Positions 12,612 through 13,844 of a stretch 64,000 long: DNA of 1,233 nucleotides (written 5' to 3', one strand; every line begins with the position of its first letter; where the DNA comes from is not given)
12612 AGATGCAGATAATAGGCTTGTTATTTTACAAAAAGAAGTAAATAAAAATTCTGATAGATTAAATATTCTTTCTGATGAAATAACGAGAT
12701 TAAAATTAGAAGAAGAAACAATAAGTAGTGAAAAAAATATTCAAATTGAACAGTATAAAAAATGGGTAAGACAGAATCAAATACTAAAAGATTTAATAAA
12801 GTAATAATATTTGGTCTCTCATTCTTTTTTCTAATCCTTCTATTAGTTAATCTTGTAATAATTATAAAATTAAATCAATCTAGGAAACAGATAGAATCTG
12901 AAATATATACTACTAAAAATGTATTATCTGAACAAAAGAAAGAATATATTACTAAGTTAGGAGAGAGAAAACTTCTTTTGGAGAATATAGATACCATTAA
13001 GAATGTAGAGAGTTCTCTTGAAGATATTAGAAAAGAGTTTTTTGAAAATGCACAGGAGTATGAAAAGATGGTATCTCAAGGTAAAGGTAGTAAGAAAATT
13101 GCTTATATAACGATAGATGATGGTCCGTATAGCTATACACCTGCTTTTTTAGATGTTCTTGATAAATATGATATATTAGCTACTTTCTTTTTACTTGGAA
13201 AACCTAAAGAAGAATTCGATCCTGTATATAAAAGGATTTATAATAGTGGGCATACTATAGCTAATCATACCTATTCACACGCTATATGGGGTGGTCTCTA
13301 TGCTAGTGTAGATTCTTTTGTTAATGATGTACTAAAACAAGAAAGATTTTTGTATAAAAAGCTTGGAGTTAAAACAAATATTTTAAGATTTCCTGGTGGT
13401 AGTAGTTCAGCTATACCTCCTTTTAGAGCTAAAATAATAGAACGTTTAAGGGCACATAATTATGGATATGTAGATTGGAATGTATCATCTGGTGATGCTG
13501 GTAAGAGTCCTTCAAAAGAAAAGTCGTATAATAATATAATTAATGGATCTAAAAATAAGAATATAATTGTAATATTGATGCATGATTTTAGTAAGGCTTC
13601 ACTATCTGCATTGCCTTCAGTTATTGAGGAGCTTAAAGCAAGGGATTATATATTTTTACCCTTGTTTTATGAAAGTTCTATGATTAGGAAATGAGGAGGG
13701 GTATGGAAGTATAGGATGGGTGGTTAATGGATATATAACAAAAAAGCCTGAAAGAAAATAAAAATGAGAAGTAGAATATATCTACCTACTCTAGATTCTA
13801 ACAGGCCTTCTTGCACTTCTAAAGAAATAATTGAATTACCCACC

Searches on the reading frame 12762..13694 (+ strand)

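Call 29: search_protein_families(library=pfam, proteins=[window:12762-13694:+], max_evalue=0.0001)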
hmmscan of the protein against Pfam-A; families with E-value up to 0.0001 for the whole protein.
window:12762-13694:+ (310 aa): 1 family
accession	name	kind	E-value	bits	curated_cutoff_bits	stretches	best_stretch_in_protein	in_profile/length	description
PF01522.26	Polysacc_deac_1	-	1.2e-26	93.5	23.1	1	107-217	2-110/124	Polysaccharide deacetylase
